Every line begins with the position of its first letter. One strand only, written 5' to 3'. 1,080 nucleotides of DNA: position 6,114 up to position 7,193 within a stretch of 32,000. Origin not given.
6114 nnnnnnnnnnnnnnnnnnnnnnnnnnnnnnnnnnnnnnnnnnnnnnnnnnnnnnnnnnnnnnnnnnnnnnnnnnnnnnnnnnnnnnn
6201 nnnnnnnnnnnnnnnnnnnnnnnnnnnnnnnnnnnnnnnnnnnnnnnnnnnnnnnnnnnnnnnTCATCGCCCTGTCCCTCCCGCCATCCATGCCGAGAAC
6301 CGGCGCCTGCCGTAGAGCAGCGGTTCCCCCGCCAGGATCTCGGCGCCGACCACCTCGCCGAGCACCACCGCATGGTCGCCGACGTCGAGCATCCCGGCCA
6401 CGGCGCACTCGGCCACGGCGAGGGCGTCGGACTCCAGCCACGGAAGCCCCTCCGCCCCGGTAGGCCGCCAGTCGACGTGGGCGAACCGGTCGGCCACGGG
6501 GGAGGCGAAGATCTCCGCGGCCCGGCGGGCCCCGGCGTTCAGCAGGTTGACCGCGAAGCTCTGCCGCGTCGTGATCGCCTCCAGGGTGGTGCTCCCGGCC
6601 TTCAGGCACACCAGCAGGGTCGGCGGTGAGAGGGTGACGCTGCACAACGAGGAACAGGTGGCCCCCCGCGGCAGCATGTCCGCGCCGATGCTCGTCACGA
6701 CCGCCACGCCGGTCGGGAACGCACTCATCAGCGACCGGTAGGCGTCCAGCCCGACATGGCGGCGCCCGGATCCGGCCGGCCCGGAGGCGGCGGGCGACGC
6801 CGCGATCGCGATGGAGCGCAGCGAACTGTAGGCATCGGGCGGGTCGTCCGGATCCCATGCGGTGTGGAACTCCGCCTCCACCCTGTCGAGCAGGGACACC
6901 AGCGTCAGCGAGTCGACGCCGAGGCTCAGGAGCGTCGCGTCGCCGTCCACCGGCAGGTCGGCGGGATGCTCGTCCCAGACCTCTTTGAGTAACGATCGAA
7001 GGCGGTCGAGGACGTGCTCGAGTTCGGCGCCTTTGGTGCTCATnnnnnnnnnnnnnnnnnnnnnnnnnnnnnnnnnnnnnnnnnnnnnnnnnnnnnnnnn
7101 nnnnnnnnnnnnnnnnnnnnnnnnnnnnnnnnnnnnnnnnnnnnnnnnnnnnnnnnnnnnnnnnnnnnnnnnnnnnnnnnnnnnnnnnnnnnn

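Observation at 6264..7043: Carrier protein fused to a flavin reductase, sandwiched between an adenylating enzyme and an ATGA-coupled P450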

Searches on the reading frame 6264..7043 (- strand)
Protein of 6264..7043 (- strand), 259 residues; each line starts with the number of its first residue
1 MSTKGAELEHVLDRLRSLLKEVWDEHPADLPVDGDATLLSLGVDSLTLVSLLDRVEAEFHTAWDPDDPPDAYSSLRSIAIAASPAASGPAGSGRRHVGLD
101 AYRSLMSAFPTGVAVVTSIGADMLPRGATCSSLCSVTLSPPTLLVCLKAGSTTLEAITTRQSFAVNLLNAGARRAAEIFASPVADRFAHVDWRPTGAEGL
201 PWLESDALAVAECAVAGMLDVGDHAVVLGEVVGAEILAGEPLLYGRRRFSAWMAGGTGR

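Call 5: search_protein_families(library=pfam, proteins=[window:6264-7043:-], max_evalue=0.01)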
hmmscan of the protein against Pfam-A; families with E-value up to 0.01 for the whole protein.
window:6264-7043:- (259 aa): 2 families
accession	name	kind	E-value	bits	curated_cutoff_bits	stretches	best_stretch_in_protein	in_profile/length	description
PF01613.24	Flavin_Reduct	-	2.4e-36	125.6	27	1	106-252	1-152/153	Flavin reductase like domain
PF00550.31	PP-binding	-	8.8e-07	29.5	20.8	1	14-79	2-64/67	Phosphopantetheine attachment site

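Call 9: find_homologous_proteins(query=window:6267-7043:-, max_evalue=0.00001)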
Query window:6267-7043:- (259 aa): 891 proteins with E <= 0.00001 among 7165 candidates; the best 120 are listed.
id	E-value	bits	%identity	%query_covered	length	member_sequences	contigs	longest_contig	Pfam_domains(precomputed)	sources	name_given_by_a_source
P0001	2.7e-164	563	100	100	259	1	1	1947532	PF00550.32,PF01613.25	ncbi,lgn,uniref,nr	ncbi:flavin reductase [Actinomadura macrotermitis]|uniref:FMN reductase (NADH) RutF n=1 Tax=Actinoma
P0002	6.1e-134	463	80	100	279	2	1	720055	PF00550.32,PF01613.25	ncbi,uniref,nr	ncbi:flavin reductase [Actinomadura litoris]|uniref:flavin reductase n=1 Tax=Actinomadura litoris Ta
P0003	4.7e-95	336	66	96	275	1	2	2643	PF00550.32,PF01613.25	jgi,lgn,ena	-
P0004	1.6e-73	266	73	65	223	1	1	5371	PF01613.25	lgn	-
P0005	3.1e-72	261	74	63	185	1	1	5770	PF01613.25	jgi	jgi:flavin reductase (NADH)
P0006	1.0e-67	247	71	65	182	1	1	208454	PF01613.25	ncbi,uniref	ncbi:flavin reductase family protein [Polymorphospora sp. NPDC051019]|uniref:flavin reductase family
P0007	7.7e-67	244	70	65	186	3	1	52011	PF01613.25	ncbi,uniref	ncbi:flavin reductase family protein [Kitasatospora sp. NPDC052868]|uniref:flavin reductase family p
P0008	2.8e-65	239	74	60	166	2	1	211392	PF01613.25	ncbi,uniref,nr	ncbi:flavin reductase family protein [Streptomyces sp. CB03238]|uniref:flavin reductase family prote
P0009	6.4e-65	237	67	64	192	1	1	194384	PF01613.25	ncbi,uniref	ncbi:flavin reductase family protein [Streptomyces sp. NPDC051776]|uniref:flavin reductase family pr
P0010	7.3e-64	234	67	64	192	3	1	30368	PF01613.25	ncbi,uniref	ncbi:flavin reductase family protein [Streptomyces sp. NPDC005407]|uniref:flavin reductase family pr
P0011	2.3e-62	229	71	59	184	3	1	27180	PF01613.25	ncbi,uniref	ncbi:flavin reductase family protein [Streptomyces sp. NPDC127114]|uniref:flavin reductase family pr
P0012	1.7e-60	223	64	65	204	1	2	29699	PF01613.25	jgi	jgi:flavin reductase (DIM6/NTAB) family NADH-FMN oxidoreductase RutF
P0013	2.0e-59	219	68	59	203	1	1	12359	PF01613.25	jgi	jgi:flavin reductase (DIM6/NTAB) family NADH-FMN oxidoreductase RutF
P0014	7.4e-59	217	69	59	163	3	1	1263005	PF01613.25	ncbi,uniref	ncbi:flavin reductase family protein [Streptomyces sp. NPDC001816]|uniref:flavin reductase family pr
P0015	1.1e-58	217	62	68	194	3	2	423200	PF01613.25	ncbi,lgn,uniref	ncbi:flavin reductase family protein [Streptomyces sp. NPDC040724]|uniref:flavin reductase family pr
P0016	1.4e-57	213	68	59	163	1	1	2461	PF01613.25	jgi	jgi:flavin reductase (DIM6/NTAB) family NADH-FMN oxidoreductase RutF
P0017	2.8e-57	212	64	66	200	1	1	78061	PF01613.25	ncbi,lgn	ncbi:flavin reductase family protein [Kitasatospora sp. NPDC004240]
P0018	2.2e-56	209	66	59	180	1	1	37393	PF01613.25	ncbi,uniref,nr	ncbi:flavin reductase family protein [Streptomyces sp. ISL-100]|uniref:flavin reductase family prote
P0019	6.3e-56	208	70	57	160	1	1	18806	PF01613.25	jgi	jgi:flavin reductase (DIM6/NTAB) family NADH-FMN oxidoreductase RutF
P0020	1.2e-55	207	66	59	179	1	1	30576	PF01613.25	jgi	jgi:flavin reductase (DIM6/NTAB) family NADH-FMN oxidoreductase RutF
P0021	1.4e-55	207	55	72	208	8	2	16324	PF01613.25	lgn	-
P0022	4.5e-55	205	65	60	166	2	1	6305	PF01613.25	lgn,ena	-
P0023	5.7e-55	205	66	58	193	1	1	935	PF01613.25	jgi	-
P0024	2.3e-54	203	65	59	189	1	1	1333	PF01613.25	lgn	-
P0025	3.6e-54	202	65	58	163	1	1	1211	PF01613.25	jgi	jgi:flavin reductase (DIM6/NTAB) family NADH-FMN oxidoreductase RutF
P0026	4.1e-54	202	59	67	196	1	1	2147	PF01613.25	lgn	-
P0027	5.9e-54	201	61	61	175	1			PF01613.25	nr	nr:flavin reductase family protein [Streptomyces sp.]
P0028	1.0e-53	201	63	61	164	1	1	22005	PF01613.25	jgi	jgi:flavin reductase (DIM6/NTAB) family NADH-FMN oxidoreductase RutF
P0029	1.4e-53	200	61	64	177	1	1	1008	PF01613.25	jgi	jgi:flavin reductase (DIM6/NTAB) family NADH-FMN oxidoreductase RutF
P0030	1.6e-53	200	59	67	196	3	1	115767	PF01613.25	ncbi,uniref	ncbi:flavin reductase family protein [Streptoalloteichus tenebrarius]|uniref:flavin reductase family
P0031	1.7e-53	200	58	68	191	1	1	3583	PF01613.25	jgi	jgi:flavin reductase (DIM6/NTAB) family NADH-FMN oxidoreductase RutF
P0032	1.8e-53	200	60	68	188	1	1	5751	PF01613.25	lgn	-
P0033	2.8e-53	199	62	65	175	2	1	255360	PF01613.25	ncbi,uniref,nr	ncbi:flavin reductase family protein [Streptomyces sp. HPF1205]|uniref:flavin reductase family prote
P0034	3.8e-53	199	63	61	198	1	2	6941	PF01613.25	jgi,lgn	jgi:flavin reductase (DIM6/NTAB) family NADH-FMN oxidoreductase RutF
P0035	7.4e-53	198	59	64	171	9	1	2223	PF01613.25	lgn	-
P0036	8.0e-53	198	63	60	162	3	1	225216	PF01613.25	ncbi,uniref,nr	ncbi:flavin reductase family protein [Streptomyces radicis]|uniref:Flavin reductase n=1 Tax=Streptom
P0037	1.0e-52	197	58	67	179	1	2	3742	PF01613.25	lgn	-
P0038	1.0e-52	197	63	60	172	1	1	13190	PF01613.25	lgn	-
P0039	1.1e-52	197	62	60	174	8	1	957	PF01613.25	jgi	jgi:flavin reductase (DIM6/NTAB) family NADH-FMN oxidoreductase RutF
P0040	1.3e-52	197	59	64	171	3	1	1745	PF01613.25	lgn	-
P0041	1.3e-52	197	59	63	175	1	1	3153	PF01613.25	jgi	-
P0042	2.0e-52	196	61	62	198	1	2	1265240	PF01613.25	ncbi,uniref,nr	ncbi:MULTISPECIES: flavin reductase family protein [unclassified Streptomyces]|uniref:flavin reducta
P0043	2.4e-52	196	61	62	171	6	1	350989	PF01613.25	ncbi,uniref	ncbi:flavin reductase family protein [Streptomyces sp. NPDC086554]|uniref:flavin reductase family pr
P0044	2.5e-52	196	64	58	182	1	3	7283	PF01613.25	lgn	-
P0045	2.7e-52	196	61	61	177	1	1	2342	PF01613.25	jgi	jgi:flavin reductase (NADH)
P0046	3.0e-52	196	60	60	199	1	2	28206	PF01613.25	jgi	jgi:flavin reductase (NADH)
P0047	3.0e-52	196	55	67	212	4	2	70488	PF01613.25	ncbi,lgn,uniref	ncbi:flavin reductase family protein [Kitasatospora sp. NPDC096140]|uniref:flavin reductase family p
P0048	3.3e-52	196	59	67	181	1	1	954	PF01613.25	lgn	-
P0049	3.7e-52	196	61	62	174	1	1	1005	PF01613.25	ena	-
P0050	5.2e-52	195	62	59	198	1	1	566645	PF01613.25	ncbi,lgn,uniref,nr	ncbi:flavin reductase family protein [Goodfellowiella coeruleoviolacea]|uniref:NADH-FMN oxidoreducta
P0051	7.0e-52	195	64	58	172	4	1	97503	PF01613.25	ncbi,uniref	ncbi:flavin reductase family protein [Streptomyces violascens]|uniref:flavin reductase family protei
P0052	7.8e-52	194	62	59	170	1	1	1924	PF01613.25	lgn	-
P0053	1.2e-51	194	60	61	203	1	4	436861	PF01613.25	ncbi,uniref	ncbi:flavin reductase family protein [Kitasatospora sp. NPDC018619]|uniref:flavin reductase family p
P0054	1.5e-51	194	63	59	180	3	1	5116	PF01613.25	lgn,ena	-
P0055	1.6e-51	193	61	61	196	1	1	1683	PF01613.25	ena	-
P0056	1.6e-51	193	61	64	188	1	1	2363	PF01613.25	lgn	-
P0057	2.1e-51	193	61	59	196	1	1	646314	PF01613.25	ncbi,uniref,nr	ncbi:flavin reductase family protein [Streptomyces sp. N2-109]|uniref:Flavin reductase family protei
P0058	2.8e-51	193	60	60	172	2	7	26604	PF01613.25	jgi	jgi:flavin reductase (NADH)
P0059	3.1e-51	192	62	60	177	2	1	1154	PF01613.25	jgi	jgi:flavin reductase (NADH)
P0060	3.9e-51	192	62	58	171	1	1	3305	PF01613.25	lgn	-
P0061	4.1e-51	192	62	58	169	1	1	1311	PF01613.25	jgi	jgi:flavin reductase (DIM6/NTAB) family NADH-FMN oxidoreductase RutF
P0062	4.7e-51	192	57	68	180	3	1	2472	PF01613.25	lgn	-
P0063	4.8e-51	192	61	58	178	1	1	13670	PF01613.25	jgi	jgi:flavin reductase (DIM6/NTAB) family NADH-FMN oxidoreductase RutF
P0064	5.0e-51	192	57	62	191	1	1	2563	PF01613.25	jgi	-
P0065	6.7e-51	191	62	61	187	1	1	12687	PF01613.25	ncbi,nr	ncbi:MAG TPA: flavin reductase family protein [Nonomuraea sp.]|nr:flavin reductase family protein [N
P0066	7.1e-51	191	58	58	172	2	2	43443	PF01613.25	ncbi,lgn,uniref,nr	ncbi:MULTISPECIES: flavin reductase family protein [Streptomyces]|uniref:Flavin reductase family pro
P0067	8.3e-51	191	63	59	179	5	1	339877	PF01613.25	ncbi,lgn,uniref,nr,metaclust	ncbi:flavin reductase family protein [Streptomyces sp. NRRL S-1521]|uniref:flavin reductase family p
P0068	1.1e-50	191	59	62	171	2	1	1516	PF01613.25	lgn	-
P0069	1.2e-50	191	60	64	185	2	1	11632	PF01613.25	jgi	-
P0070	1.3e-50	190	60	59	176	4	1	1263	PF01613.25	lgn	-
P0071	1.4e-50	190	60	58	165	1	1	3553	PF01613.25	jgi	jgi:flavin reductase (DIM6/NTAB) family NADH-FMN oxidoreductase RutF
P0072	1.9e-50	190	62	58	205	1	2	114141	PF01613.25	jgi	jgi:flavin reductase (NADH)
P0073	1.9e-50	190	64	58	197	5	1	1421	PF01613.25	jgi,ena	-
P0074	2.0e-50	190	58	63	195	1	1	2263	PF01613.25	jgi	jgi:flavin reductase (DIM6/NTAB) family NADH-FMN oxidoreductase RutF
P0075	2.1e-50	190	60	60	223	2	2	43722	PF01613.25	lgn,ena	-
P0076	2.4e-50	190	58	65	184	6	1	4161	PF01613.25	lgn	-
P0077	3.8e-50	189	63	58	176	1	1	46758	PF01613.25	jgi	jgi:flavin reductase (DIM6/NTAB) family NADH-FMN oxidoreductase RutF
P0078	4.6e-50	189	54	71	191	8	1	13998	PF01613.25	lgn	-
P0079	6.7e-50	188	60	60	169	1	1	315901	PF01613.25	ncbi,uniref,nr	ncbi:flavin reductase family protein [Streptomyces sp. N2-109]|uniref:Flavin reductase family protei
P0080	7.1e-50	188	60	58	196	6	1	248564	PF01613.25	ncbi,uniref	ncbi:flavin reductase family protein [Streptomyces sp. NPDC056987]|uniref:flavin reductase family pr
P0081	7.2e-50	188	60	59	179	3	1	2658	PF01613.25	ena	-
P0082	7.3e-50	188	57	66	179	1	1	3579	PF01613.25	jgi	jgi:flavin reductase (NADH)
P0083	8.1e-50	188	60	61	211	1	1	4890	PF01613.25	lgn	-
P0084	8.2e-50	188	64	58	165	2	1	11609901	PF01613.25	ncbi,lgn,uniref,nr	ncbi:flavin reductase family protein [Kutzneria sp. CA-103260]|uniref:flavin reductase family protei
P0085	1.2e-49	187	58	67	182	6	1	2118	PF01613.25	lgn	-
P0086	1.3e-49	187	63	58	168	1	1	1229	PF01613.25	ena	-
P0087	1.4e-49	187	62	58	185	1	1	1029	PF01613.25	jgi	jgi:flavin reductase (NADH)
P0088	1.4e-49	187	62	58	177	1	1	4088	PF01613.25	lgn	-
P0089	1.4e-49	187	62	58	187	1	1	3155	PF01613.25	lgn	-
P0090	1.5e-49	187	57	64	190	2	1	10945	PF01613.25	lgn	-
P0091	1.6e-49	187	61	62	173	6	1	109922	PF01613.25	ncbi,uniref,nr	ncbi:flavin reductase family protein [Nonomuraea basaltis]|uniref:flavin reductase family protein n=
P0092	2.0e-49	187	61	61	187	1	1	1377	PF01613.25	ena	-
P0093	2.3e-49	186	57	63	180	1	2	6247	PF01613.25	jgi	jgi:flavin reductase (NADH)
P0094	2.4e-49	186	60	59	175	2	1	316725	PF01613.25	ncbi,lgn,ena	-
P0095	2.4e-49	186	61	60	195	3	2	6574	PF01613.25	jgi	jgi:flavin reductase (NADH)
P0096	2.4e-49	186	57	62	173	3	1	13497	PF01613.25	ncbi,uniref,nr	ncbi:flavin reductase family protein [Frankia sp. Cj3]|uniref:flavin reductase family protein n=1 Ta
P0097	3.1e-49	186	60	61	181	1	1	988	PF01613.25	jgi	jgi:flavin reductase (DIM6/NTAB) family NADH-FMN oxidoreductase RutF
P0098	3.3e-49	186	59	60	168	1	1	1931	PF01613.25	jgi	jgi:flavin reductase (DIM6/NTAB) family NADH-FMN oxidoreductase RutF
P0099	3.5e-49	186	61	60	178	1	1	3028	PF01613.25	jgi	jgi:flavin reductase (NADH)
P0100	3.9e-49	186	60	58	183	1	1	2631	PF01613.25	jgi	jgi:flavin reductase (DIM6/NTAB) family NADH-FMN oxidoreductase RutF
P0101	4.0e-49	186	64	57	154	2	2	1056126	PF01613.25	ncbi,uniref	ncbi:flavin reductase family protein [Streptomyces sp. NPDC050658]|uniref:flavin reductase family pr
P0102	4.1e-49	186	58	59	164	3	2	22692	PF01613.25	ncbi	ncbi:MAG: flavin reductase family protein [Pseudonocardiaceae bacterium]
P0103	4.2e-49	185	62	58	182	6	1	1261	PF01613.25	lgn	-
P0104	4.3e-49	185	59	61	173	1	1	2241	PF01613.25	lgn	-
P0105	4.6e-49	185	60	59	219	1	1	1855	PF01613.25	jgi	jgi:flavin reductase (DIM6/NTAB) family NADH-FMN oxidoreductase RutF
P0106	4.8e-49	185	61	58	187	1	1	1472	PF01613.25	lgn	-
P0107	4.9e-49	185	61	61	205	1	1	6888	PF01613.25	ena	-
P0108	5.1e-49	185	59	61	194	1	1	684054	PF01613.25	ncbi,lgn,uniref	ncbi:flavin reductase family protein [Streptomyces sp. NPDC093085]|uniref:flavin reductase family pr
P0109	5.5e-49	185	56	68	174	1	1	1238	PF01613.25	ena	-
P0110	5.7e-49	185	59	59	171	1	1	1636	PF01613.25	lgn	-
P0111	6.4e-49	185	60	58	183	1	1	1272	PF01613.25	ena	-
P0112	7.1e-49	185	58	65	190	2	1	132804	PF01613.25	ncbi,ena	-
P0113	7.1e-49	185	59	59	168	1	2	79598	PF01613.25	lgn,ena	-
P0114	7.4e-49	185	57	60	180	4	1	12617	PF01613.25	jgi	jgi:flavin reductase (DIM6/NTAB) family NADH-FMN oxidoreductase RutF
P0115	8.1e-49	185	59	59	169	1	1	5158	PF01613.25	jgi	jgi:flavin reductase (DIM6/NTAB) family NADH-FMN oxidoreductase RutF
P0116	8.2e-49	185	59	58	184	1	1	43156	PF01613.25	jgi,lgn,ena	-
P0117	8.8e-49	184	59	62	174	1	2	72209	PF01613.25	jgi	jgi:flavin reductase (DIM6/NTAB) family NADH-FMN oxidoreductase RutF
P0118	1.2e-48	184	57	64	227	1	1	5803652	PF01613.25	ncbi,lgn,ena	-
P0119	1.2e-48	184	58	61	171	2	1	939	PF01613.25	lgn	-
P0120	1.6e-48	184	59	59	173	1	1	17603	PF01613.25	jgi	jgi:flavin reductase (NADH)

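Call 11: find_encoding_contigs(protein=P0002, flank=10000, max_places=2)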
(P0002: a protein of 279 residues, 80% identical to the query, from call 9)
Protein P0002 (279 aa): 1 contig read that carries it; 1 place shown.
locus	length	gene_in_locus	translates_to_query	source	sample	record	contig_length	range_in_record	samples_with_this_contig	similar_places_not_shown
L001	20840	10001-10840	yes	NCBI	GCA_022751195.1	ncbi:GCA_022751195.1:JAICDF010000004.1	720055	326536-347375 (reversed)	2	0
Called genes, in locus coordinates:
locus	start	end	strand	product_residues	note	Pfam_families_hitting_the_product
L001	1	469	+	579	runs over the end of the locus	PF13243:SQHop_cyclase_C, PF13249:SQHop_cyclase_N, PF13243:SQHop_cyclase_C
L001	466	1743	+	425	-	PF00890:FAD_binding_2 (faint), PF01262:AlaDh_PNT_C (faint), PF01266:DAO (faint), PF01494:FAD_binding_3, PF08491:SE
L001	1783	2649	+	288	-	PF02668:TauD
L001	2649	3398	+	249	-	PF03301:Trp_dioxygenase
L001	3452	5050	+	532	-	PF04820:Trp_halogenase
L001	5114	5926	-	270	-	PF20434:BD-FAE, PF07859:Abhydrolase_3, PF12697:Abhydrolase_6, PF00326:Peptidase_S9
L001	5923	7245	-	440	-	PF00266:Aminotran_5, PF01041:DegT_DnrJ_EryC1 (faint), PF01053:Cys_Met_Meta_PP (weak), PF22580:KYNU_C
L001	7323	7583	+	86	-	PF19534:DUF6059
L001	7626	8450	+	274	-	PF13489:Methyltransf_23, PF13847:Methyltransf_31 (weak), PF08241:Methyltransf_11, PF08242:Methyltransf_12, PF13649:Methyltransf_25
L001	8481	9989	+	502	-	PF00501:AMP-binding, PF13193:AMP-binding_C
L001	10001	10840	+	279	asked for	PF00550:PP-binding (weak), PF01613:Flavin_Reduct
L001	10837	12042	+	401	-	PF00067:p450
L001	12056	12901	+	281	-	PF00561:Abhydrolase_1, PF12697:Abhydrolase_6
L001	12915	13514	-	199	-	PF00440:TetR_N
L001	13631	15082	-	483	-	PF00144:Beta-lactamase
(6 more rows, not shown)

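Call 12: find_encoding_contigs(protein=P0006, flank=10000, max_places=2)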
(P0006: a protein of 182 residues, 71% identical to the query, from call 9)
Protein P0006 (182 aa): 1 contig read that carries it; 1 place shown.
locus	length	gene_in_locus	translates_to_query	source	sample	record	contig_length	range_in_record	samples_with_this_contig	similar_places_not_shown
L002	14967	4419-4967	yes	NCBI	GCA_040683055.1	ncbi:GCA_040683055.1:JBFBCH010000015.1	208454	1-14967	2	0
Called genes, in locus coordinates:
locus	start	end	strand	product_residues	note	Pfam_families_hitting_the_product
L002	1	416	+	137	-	?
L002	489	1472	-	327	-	PF20434:BD-FAE, PF07859:Abhydrolase_3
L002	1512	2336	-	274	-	PF13489:Methyltransf_23, PF08241:Methyltransf_11, PF08242:Methyltransf_12, PF13649:Methyltransf_25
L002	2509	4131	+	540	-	PF00501:AMP-binding, PF13193:AMP-binding_C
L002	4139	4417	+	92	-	PF00550:PP-binding (weak)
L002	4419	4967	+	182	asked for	PF01613:Flavin_Reduct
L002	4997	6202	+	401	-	PF00067:p450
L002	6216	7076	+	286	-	PF00561:Abhydrolase_1, PF12697:Abhydrolase_6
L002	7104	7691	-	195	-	PF00440:TetR_N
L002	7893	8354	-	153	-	PF10604:Polyketide_cyc2, PF03364:Polyketide_cyc, PF08327:AHSA1 (weak)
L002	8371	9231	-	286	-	PF00378:ECH_1, PF16113:ECH_2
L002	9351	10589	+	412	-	PF00202:Aminotran_3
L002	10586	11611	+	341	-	PF01370:Epimerase, PF04321:RmlD_sub_bind, PF13460:NAD_binding_10 (weak), PF07993:NAD_binding_4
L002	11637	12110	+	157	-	PF10604:Polyketide_cyc2, PF03364:Polyketide_cyc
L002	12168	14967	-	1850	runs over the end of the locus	PF00550:PP-binding, PF00109:ketoacyl-synt, PF02801:Ketoacyl-synt_C, PF16197:KAsynt_C_assoc, PF22621:CurL-like_PKS_C, PF00698:Acyl_transf_1, PF21089:PKS_DH_N, PF14765:PS-DH, +5 more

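Call 17: find_related_loci(query=window:6267-7043:-, collection=genome_contigs, flank=10000)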
Query window:6267-7043:- (259 aa) in genome_contigs; peptide patterns used: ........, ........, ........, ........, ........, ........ (x = any residue, [..] = any of these).
124 stretches matched a pattern; 4 encode a relative of the query (tblastn E <= 1e-3); 4 distinct loci.
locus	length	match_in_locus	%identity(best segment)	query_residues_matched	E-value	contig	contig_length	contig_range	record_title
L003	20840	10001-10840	78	1-259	1e-138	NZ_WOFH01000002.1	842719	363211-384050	Actinomadura litoris strain NEAU-AAG5 Scaffold2, whole genome shotgun sequence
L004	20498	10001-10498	40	82-251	4e-29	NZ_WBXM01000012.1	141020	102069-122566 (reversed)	Haloechinothrix sp. LS1_15 NODE_12_length_141020_cov_95.0427, whole genome shotgun sequence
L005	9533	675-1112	41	103-246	8e-25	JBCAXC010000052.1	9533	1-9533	MAG: Pseudomonadota bacterium isolate J06555_1 NODE_52_length_9533_cov_3.731387, whole genome shotgun sequence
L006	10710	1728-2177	37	102-253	5e-23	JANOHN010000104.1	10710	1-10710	MAG: Acidimicrobiia bacterium isolate SOY_63_metabat_465 SOY_63_k141_3471767, whole genome shotgun sequence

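Call 18: find_encoding_contigs(protein=P0007, flank=10000, max_places=1)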
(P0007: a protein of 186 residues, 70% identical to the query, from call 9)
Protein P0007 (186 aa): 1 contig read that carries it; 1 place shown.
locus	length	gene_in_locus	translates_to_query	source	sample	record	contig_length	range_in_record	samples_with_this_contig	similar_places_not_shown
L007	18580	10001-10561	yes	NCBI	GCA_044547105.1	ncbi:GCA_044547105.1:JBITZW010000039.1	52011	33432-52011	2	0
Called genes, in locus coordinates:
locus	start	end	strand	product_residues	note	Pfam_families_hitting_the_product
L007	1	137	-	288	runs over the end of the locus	PF02668:TauD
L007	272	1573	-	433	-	PF00890:FAD_binding_2 (weak), PF01266:DAO (weak), PF01494:FAD_binding_3, PF04820:Trp_halogenase (faint), PF07992:Pyr_redox_2 (faint), PF12831:FAD_oxidored (weak), PF13450:NAD_binding_8 (faint), PF08491:SE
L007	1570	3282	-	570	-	PF00432:Prenyltrans (faint), PF13243:SQHop_cyclase_C, PF13249:SQHop_cyclase_N, PF13243:SQHop_cyclase_C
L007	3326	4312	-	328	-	PF01040:UbiA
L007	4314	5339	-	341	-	PF00348:polyprenyl_synt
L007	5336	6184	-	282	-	PF01557:FAA_hydrolase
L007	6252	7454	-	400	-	PF00067:p450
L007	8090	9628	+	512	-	PF00501:AMP-binding, PF13193:AMP-binding_C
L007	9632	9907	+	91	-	PF00550:PP-binding (weak)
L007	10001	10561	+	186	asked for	PF01613:Flavin_Reduct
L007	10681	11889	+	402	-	PF00067:p450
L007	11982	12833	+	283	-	PF00561:Abhydrolase_1, PF12146:Hydrolase_4 (weak), PF12697:Abhydrolase_6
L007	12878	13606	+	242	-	PF03301:Trp_dioxygenase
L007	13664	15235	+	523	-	PF01266:DAO, PF04820:Trp_halogenase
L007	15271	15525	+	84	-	PF19534:DUF6059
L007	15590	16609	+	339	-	PF02401:LYTB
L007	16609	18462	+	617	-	PF13292:DXP_synthase_N, PF00676:E1_dh, PF13292:DXP_synthase_N, PF02779:Transket_pyr, PF02780:Transketolase_C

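Call 19: find_encoding_contigs(protein=P0008, flank=10000, max_places=1)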
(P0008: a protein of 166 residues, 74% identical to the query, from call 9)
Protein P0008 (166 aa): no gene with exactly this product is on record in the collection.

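Call 20: find_encoding_contigs(protein=P0009, flank=10000, max_places=1)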
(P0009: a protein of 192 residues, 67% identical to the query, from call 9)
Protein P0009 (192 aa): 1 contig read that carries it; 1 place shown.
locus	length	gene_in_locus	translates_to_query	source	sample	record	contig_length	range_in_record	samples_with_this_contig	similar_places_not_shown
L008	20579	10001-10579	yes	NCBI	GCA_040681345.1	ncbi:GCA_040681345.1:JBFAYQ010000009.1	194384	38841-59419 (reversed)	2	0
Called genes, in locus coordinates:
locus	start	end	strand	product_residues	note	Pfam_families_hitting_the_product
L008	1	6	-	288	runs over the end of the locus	PF02668:TauD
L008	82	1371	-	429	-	PF00890:FAD_binding_2 (faint), PF01266:DAO (weak), PF01494:FAD_binding_3, PF07992:Pyr_redox_2 (faint), PF12831:FAD_oxidored (weak), PF13450:NAD_binding_8 (weak), PF08491:SE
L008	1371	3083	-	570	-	PF00432:Prenyltrans (faint), PF07678:TED_complement (faint), PF13243:SQHop_cyclase_C, PF13249:SQHop_cyclase_N, PF13243:SQHop_cyclase_C, PF13249:SQHop_cyclase_N (weak)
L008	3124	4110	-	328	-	PF01040:UbiA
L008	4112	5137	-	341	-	PF00348:polyprenyl_synt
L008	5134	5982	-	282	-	PF01557:FAA_hydrolase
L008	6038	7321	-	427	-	-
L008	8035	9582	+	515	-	PF00501:AMP-binding, PF13193:AMP-binding_C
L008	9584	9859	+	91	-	PF00550:PP-binding (weak)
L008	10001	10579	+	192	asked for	PF01613:Flavin_Reduct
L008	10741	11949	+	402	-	PF00067:p450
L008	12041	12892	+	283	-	PF00561:Abhydrolase_1, PF12146:Hydrolase_4 (weak), PF12697:Abhydrolase_6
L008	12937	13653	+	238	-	PF03301:Trp_dioxygenase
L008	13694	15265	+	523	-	PF01266:DAO (weak), PF04820:Trp_halogenase, PF07992:Pyr_redox_2 (faint)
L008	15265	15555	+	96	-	PF19534:DUF6059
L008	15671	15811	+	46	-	PF02401:LYTB (weak)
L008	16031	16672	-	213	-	-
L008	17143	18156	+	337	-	PF01073:3Beta_HSD, PF01370:Epimerase, PF02719:Polysacc_synt_2 (faint), PF04321:RmlD_sub_bind (faint), PF13460:NAD_binding_10, PF16363:GDP_Man_Dehyd, PF01370:Epimerase, PF16363:GDP_Man_Dehyd, +1 more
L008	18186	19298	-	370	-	PF00512:HisKA, PF02518:HATPase_c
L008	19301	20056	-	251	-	PF00072:Response_reg, PF00486:Trans_reg_C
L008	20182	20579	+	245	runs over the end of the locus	PF00535:Glycos_transf_2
